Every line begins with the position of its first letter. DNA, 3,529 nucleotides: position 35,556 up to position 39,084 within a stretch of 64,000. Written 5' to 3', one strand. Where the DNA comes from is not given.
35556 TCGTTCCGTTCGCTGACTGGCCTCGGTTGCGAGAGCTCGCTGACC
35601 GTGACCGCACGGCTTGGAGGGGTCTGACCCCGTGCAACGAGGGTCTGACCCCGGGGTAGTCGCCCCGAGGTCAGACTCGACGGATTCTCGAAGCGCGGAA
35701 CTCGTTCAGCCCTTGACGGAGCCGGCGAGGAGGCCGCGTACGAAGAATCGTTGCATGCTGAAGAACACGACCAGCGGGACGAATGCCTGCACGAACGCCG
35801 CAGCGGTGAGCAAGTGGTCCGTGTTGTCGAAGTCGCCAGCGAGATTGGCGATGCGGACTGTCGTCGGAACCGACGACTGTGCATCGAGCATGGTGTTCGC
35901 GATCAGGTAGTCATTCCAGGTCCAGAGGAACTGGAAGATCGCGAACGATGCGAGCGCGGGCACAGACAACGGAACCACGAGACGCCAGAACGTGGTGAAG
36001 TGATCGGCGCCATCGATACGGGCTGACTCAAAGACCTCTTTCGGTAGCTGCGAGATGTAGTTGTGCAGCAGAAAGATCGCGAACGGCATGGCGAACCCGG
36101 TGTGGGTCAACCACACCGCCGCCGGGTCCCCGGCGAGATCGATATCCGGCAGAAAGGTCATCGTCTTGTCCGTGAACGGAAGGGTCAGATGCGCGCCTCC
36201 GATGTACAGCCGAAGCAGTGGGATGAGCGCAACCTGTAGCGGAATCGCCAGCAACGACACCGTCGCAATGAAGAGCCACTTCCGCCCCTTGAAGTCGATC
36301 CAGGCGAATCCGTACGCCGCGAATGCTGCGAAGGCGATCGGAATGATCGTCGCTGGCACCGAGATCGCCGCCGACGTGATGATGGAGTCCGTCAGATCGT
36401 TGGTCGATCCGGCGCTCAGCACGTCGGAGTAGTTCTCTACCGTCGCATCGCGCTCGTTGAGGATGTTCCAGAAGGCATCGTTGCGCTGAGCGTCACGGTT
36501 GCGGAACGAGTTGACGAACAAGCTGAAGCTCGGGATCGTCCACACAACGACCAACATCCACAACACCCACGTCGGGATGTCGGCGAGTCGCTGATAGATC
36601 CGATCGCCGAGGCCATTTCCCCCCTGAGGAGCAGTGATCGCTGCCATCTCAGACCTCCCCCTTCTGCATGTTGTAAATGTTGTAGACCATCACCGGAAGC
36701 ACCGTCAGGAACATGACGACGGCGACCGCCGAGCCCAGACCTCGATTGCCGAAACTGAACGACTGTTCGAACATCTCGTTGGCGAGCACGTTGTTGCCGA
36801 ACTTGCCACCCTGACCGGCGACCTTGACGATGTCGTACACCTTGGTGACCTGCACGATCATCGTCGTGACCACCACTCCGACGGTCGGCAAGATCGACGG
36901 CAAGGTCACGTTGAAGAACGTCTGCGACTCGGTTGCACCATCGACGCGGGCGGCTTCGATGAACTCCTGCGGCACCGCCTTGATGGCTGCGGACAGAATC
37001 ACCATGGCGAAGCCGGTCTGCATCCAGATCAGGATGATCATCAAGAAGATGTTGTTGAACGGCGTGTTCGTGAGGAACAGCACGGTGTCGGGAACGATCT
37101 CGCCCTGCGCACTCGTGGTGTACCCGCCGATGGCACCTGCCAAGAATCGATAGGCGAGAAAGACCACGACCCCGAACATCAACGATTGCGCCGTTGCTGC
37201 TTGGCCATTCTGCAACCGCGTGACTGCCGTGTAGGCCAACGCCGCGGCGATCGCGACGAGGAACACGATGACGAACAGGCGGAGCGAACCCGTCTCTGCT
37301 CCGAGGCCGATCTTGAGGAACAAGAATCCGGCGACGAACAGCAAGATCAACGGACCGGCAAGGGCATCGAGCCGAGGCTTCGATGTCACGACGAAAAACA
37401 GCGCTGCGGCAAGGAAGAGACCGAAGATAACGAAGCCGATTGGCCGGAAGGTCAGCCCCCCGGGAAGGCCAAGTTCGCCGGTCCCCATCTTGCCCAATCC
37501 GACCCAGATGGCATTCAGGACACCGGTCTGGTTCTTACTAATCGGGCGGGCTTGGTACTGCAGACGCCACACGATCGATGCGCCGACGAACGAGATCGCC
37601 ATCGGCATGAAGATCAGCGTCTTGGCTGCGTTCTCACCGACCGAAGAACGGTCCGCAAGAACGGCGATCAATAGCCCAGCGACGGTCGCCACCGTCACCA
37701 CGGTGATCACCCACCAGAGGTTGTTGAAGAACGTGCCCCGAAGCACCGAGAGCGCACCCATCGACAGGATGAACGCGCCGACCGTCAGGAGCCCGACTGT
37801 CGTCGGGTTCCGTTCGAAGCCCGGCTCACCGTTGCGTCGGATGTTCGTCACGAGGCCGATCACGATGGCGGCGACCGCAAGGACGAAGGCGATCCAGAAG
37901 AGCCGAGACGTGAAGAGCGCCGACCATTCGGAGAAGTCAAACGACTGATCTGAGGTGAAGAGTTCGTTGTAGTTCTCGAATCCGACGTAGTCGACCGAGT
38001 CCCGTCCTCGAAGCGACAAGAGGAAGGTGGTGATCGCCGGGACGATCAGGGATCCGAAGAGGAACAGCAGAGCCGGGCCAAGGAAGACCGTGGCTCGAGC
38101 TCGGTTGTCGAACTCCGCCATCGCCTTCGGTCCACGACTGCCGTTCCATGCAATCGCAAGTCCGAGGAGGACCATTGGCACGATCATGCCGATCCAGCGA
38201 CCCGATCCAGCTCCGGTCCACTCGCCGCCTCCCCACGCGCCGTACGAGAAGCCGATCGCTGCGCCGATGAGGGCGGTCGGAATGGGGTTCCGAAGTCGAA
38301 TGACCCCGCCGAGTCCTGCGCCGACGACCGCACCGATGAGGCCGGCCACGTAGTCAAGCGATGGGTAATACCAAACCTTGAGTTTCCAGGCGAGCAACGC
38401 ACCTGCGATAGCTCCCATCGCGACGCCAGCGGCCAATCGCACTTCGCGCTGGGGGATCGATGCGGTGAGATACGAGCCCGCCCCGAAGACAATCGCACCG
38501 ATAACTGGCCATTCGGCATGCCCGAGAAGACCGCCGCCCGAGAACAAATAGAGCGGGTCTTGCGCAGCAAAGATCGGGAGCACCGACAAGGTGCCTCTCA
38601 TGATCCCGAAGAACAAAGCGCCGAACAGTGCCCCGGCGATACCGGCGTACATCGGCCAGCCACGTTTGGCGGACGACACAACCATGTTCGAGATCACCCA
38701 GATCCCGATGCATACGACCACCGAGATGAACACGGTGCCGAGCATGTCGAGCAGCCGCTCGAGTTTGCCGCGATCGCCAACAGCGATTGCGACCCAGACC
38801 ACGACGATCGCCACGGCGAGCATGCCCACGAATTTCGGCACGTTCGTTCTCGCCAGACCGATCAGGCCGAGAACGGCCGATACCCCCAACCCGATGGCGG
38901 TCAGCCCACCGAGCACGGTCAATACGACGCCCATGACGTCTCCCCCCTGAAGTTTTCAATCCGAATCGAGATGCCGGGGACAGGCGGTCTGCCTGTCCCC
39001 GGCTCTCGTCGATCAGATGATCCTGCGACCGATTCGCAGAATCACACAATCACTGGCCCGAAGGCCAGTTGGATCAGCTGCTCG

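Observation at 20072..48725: Hyper-abundant 13-nt palindrome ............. forms REP-like clusters at gene 3' ends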

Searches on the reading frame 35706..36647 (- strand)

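Call 7: search_protein_families(library=pfam, proteins=[window:35706-36647:-], max_evalue=0.01)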
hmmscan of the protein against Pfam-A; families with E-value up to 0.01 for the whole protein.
window:35706-36647:- (313 aa): 1 family
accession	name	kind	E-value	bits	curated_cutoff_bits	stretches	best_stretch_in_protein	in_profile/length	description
PF00528.27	BPD_transp_1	-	9.8e-18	65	26.4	1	105-305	3-181/184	Binding-protein-dependent transport system inner membrane component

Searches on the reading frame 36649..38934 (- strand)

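Call 7: search_protein_families(library=pfam, proteins=[window:36649-38934:-], max_evalue=0.01)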
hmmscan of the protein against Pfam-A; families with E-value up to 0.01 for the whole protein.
window:36649-38934:- (761 aa): 1 family
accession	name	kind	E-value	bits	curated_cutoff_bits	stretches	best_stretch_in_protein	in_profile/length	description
PF00528.27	BPD_transp_1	-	5.5e-10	39.7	26.4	1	503-750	3-171/184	Binding-protein-dependent transport system inner membrane component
